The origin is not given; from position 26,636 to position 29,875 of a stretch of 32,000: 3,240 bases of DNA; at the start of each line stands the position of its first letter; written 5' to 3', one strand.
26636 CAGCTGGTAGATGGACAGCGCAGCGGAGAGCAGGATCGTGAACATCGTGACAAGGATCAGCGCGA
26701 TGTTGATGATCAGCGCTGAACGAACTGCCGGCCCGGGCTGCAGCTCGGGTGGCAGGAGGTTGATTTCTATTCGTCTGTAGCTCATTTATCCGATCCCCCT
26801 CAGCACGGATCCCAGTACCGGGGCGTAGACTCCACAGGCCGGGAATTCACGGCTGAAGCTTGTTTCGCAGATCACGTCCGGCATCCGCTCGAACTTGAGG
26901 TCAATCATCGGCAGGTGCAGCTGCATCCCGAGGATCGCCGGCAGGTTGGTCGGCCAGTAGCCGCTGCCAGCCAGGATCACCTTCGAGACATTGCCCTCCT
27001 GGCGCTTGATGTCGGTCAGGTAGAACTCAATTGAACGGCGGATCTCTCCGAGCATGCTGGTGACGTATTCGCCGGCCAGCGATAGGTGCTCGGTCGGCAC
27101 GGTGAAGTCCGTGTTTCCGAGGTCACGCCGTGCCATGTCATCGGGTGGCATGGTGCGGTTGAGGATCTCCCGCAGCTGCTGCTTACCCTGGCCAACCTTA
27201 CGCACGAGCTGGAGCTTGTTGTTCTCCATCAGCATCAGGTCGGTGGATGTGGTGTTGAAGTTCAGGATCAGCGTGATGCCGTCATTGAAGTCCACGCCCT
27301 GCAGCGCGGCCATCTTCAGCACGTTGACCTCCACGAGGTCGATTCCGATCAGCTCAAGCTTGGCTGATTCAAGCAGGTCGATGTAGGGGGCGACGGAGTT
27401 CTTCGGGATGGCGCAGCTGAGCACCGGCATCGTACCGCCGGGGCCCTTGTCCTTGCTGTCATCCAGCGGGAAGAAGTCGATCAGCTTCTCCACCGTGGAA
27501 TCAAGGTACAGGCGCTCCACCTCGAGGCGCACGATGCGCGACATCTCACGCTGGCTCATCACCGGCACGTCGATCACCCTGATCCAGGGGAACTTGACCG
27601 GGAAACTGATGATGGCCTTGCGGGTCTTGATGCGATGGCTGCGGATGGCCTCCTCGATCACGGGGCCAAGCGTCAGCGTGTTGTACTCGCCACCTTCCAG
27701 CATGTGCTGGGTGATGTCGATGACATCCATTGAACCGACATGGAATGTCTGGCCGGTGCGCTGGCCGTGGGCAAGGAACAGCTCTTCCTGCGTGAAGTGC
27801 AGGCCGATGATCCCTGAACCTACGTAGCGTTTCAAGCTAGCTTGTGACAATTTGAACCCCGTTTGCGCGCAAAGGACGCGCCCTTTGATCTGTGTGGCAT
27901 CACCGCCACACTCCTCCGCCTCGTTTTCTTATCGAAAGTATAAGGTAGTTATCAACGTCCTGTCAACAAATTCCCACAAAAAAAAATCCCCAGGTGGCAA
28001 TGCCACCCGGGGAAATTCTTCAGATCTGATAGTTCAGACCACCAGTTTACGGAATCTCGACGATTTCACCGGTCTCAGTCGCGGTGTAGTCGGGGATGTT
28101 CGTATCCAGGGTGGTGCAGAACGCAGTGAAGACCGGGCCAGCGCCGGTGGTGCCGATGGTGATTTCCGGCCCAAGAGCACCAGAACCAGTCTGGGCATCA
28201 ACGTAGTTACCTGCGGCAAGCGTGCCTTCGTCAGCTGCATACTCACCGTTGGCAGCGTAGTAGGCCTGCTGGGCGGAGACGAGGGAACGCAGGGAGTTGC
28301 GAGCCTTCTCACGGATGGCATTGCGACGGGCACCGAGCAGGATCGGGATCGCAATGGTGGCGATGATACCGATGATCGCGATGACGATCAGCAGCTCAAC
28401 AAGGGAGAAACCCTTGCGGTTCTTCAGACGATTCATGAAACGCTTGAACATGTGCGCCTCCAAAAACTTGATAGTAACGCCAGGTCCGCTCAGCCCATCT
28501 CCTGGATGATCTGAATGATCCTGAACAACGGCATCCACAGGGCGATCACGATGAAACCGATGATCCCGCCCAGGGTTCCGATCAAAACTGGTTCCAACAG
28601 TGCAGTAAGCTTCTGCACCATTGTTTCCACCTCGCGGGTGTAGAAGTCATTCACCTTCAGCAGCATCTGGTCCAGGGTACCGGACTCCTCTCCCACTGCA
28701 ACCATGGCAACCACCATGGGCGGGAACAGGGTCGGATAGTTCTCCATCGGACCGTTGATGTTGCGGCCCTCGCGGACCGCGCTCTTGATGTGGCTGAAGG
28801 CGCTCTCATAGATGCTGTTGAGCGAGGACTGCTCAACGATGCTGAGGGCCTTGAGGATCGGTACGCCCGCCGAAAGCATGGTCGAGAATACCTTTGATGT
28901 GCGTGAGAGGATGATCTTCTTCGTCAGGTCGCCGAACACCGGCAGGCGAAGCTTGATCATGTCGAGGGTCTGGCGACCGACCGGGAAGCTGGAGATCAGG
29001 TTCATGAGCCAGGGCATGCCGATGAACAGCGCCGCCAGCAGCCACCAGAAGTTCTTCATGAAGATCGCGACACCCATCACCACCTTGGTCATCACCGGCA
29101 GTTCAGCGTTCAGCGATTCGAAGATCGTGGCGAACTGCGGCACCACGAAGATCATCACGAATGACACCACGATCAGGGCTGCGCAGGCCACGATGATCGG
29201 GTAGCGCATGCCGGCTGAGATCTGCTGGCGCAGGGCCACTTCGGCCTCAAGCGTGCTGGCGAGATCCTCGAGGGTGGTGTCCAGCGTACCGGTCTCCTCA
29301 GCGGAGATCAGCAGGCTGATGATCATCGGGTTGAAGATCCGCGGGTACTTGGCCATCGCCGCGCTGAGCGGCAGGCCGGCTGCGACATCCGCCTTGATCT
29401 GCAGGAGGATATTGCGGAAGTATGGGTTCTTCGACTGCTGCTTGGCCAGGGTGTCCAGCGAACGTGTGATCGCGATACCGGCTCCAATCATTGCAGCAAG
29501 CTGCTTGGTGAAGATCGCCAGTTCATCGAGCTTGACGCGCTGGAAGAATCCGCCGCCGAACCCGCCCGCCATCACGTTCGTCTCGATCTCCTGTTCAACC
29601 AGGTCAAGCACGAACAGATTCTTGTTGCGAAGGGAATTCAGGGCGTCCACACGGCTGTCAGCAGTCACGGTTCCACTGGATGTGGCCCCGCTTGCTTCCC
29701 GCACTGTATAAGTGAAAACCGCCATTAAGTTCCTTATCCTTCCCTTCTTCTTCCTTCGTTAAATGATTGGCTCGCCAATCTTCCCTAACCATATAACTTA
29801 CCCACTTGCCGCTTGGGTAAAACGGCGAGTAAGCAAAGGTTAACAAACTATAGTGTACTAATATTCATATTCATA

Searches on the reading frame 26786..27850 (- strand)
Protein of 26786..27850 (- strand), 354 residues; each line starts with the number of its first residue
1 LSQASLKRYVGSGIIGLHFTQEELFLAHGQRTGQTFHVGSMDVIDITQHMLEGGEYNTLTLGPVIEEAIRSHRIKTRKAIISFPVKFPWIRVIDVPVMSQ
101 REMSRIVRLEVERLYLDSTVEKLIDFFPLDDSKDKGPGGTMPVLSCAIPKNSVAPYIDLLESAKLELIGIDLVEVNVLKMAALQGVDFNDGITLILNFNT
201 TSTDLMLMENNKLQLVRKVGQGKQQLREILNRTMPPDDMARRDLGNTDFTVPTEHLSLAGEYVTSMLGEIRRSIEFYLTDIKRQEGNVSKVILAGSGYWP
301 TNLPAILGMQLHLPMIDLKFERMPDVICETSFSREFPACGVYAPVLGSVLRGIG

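Call 88: search_protein_families(library=pfam, proteins=[window:26786-27850:-], max_evalue=0.00001)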
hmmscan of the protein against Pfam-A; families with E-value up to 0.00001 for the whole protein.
window:26786-27850:- (354 aa): 1 family
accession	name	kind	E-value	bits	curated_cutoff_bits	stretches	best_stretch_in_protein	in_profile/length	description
PF11104.14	PilM_2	-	8e-10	38.6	27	1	17-312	2-299/340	Type IV pilus assembly protein PilM;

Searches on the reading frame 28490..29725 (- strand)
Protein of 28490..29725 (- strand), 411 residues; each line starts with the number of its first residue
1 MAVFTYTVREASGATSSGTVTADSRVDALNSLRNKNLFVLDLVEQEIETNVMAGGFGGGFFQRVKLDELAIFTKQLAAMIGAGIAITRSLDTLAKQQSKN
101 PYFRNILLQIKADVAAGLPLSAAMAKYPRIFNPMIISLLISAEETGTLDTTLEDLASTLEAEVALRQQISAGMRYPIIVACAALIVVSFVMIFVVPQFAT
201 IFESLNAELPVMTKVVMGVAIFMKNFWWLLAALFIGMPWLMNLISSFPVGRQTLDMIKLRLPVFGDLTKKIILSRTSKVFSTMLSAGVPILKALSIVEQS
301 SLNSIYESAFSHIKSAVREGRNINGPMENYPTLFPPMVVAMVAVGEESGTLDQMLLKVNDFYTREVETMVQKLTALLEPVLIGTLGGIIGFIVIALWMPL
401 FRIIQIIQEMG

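Call 88: search_protein_families(library=pfam, proteins=[window:28490-29725:-], max_evalue=0.00001)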
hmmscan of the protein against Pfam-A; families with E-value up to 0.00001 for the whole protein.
window:28490-29725:- (411 aa): 1 family
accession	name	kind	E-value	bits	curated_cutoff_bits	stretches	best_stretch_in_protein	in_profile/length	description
PF00482.28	T2SSF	-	1.5e-58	196.7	25.2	2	72-196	1-125/125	Type II secretion system (T2SS), protein F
